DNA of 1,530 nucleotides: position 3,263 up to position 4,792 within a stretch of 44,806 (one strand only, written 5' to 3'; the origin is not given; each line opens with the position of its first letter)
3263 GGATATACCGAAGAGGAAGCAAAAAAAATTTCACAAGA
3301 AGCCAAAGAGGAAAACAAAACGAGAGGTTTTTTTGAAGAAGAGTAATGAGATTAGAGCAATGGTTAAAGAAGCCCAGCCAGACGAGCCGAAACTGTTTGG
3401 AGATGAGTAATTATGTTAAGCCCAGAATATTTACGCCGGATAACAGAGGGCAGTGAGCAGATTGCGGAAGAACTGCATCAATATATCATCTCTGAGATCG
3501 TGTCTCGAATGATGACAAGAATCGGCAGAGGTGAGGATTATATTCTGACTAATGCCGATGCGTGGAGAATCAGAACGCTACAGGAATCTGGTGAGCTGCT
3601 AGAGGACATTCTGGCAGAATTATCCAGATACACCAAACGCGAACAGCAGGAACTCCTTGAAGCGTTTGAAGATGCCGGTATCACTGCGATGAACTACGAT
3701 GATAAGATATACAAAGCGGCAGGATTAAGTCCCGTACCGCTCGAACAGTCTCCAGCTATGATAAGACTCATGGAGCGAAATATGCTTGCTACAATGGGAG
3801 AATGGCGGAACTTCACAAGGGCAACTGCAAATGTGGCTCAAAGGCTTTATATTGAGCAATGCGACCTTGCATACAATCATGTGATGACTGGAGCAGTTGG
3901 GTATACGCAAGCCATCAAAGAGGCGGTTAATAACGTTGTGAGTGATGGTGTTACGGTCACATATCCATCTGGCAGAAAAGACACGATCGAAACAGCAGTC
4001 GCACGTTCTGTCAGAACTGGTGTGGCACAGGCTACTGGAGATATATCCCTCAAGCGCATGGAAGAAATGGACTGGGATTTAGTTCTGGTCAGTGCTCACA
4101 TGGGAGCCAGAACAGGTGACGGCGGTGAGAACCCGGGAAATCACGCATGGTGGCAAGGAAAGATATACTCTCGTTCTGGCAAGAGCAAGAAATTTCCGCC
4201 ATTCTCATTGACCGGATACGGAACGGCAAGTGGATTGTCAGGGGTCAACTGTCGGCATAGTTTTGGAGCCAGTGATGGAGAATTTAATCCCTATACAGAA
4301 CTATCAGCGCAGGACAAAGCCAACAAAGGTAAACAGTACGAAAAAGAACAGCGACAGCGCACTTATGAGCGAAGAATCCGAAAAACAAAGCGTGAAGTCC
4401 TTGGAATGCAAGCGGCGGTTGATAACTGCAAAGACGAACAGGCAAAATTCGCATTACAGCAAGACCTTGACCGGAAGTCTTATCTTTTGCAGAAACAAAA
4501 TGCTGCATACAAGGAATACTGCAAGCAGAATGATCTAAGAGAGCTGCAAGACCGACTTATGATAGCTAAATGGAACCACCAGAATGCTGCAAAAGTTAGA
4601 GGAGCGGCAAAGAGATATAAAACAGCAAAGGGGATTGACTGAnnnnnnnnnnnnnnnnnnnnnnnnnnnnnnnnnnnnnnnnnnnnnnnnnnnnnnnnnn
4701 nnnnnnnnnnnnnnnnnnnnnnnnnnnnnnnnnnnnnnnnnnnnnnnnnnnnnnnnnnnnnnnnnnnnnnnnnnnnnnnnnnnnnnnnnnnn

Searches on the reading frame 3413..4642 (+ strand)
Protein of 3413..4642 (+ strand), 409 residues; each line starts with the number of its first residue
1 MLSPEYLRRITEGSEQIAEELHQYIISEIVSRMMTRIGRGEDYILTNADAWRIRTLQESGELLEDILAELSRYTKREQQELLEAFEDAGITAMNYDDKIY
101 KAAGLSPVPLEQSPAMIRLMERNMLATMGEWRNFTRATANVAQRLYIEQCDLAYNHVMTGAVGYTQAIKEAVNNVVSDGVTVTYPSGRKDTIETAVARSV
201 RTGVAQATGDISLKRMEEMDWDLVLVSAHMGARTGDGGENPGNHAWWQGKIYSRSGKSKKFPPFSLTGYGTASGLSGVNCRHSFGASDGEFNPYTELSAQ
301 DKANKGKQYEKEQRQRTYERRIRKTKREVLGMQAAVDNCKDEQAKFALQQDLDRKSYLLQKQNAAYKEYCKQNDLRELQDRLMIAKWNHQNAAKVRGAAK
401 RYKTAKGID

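Call 6: search_protein_families(library=pfam, max_evalue=1, proteins=[window:3413-4642:+])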
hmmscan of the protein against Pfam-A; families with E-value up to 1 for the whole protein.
window:3413-4642:+ (409 aa): 5 families
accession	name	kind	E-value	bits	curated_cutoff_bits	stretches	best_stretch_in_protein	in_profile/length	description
PF06152.16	Phage_min_cap2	-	4.3e-75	253.4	26.3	1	2-370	1-365/366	Phage minor capsid protein 2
PF23913.1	DUF7255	-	0.025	14.7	27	1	361-402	59-100/156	Family of unknown function (DUF7255)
PF22882.2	GT-D-like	-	0.036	13.9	27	0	16-94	5-80/210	GT-D fold-like domain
PF09094.16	AmyA-A_glucT_m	-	0.065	14.1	27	1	120-174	16-71/80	Alpha-amylase/4-alpha-glucanotransferase, middle domain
PF17195.9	DUF5132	-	0.12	12.9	25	1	54-70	22-38/47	Protein of unknown function (DUF5132)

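Call 7: search_protein_families(library=phrogs, max_evalue=1, proteins=[window:3413-4642:+])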
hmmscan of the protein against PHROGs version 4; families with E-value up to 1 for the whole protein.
window:3413-4642:+ (409 aa): 2 families
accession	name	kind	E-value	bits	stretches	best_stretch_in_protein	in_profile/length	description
phrog_581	-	head and packaging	2.9e-91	308.2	1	1-399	19-396/564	minor head protein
phrog_12049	-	head and packaging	3.5e-05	23.7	1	272-345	274-339/745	head morphogenesis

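Call 56: find_related_loci(query=window:3413-4642:+, collection=genome_contigs, flank=5000)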
Query window:3413-4642:+ (409 aa) in genome_contigs; peptide patterns used: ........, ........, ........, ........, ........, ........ (x = any residue, [..] = any of these).
47 stretches matched a pattern; 4 encode a relative of the query (tblastn E <= 1e-3); 4 distinct loci.
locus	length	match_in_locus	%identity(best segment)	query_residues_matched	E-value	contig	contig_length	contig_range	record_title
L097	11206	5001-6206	64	1-405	0e+0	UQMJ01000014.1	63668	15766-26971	uncultured Clostridium sp. isolate UMGS420 genome assembly, contig: NODE_162_length_63668_cov_9.773160, whole genome sho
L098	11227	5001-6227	66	1-409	5e-179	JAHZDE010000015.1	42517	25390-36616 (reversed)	MAG: Clostridiales bacterium isolate HRGM_Genome_2450 HRGM_Genome_2450_15, whole genome shotgun sequence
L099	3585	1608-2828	55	1-407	7e-165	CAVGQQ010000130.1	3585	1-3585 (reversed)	bacterium isolate H07613-L1_cleanbin_000006 genome assembly, contig: Spades_H07613-L1_contig_8376, whole genome shotgun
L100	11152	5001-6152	56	1-386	4e-146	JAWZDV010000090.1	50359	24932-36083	MAG: Bacteroides thetaiotaomicron isolate S_839 X595_NODE_566_length_50359_cov_10.550354, whole genome shotgun sequence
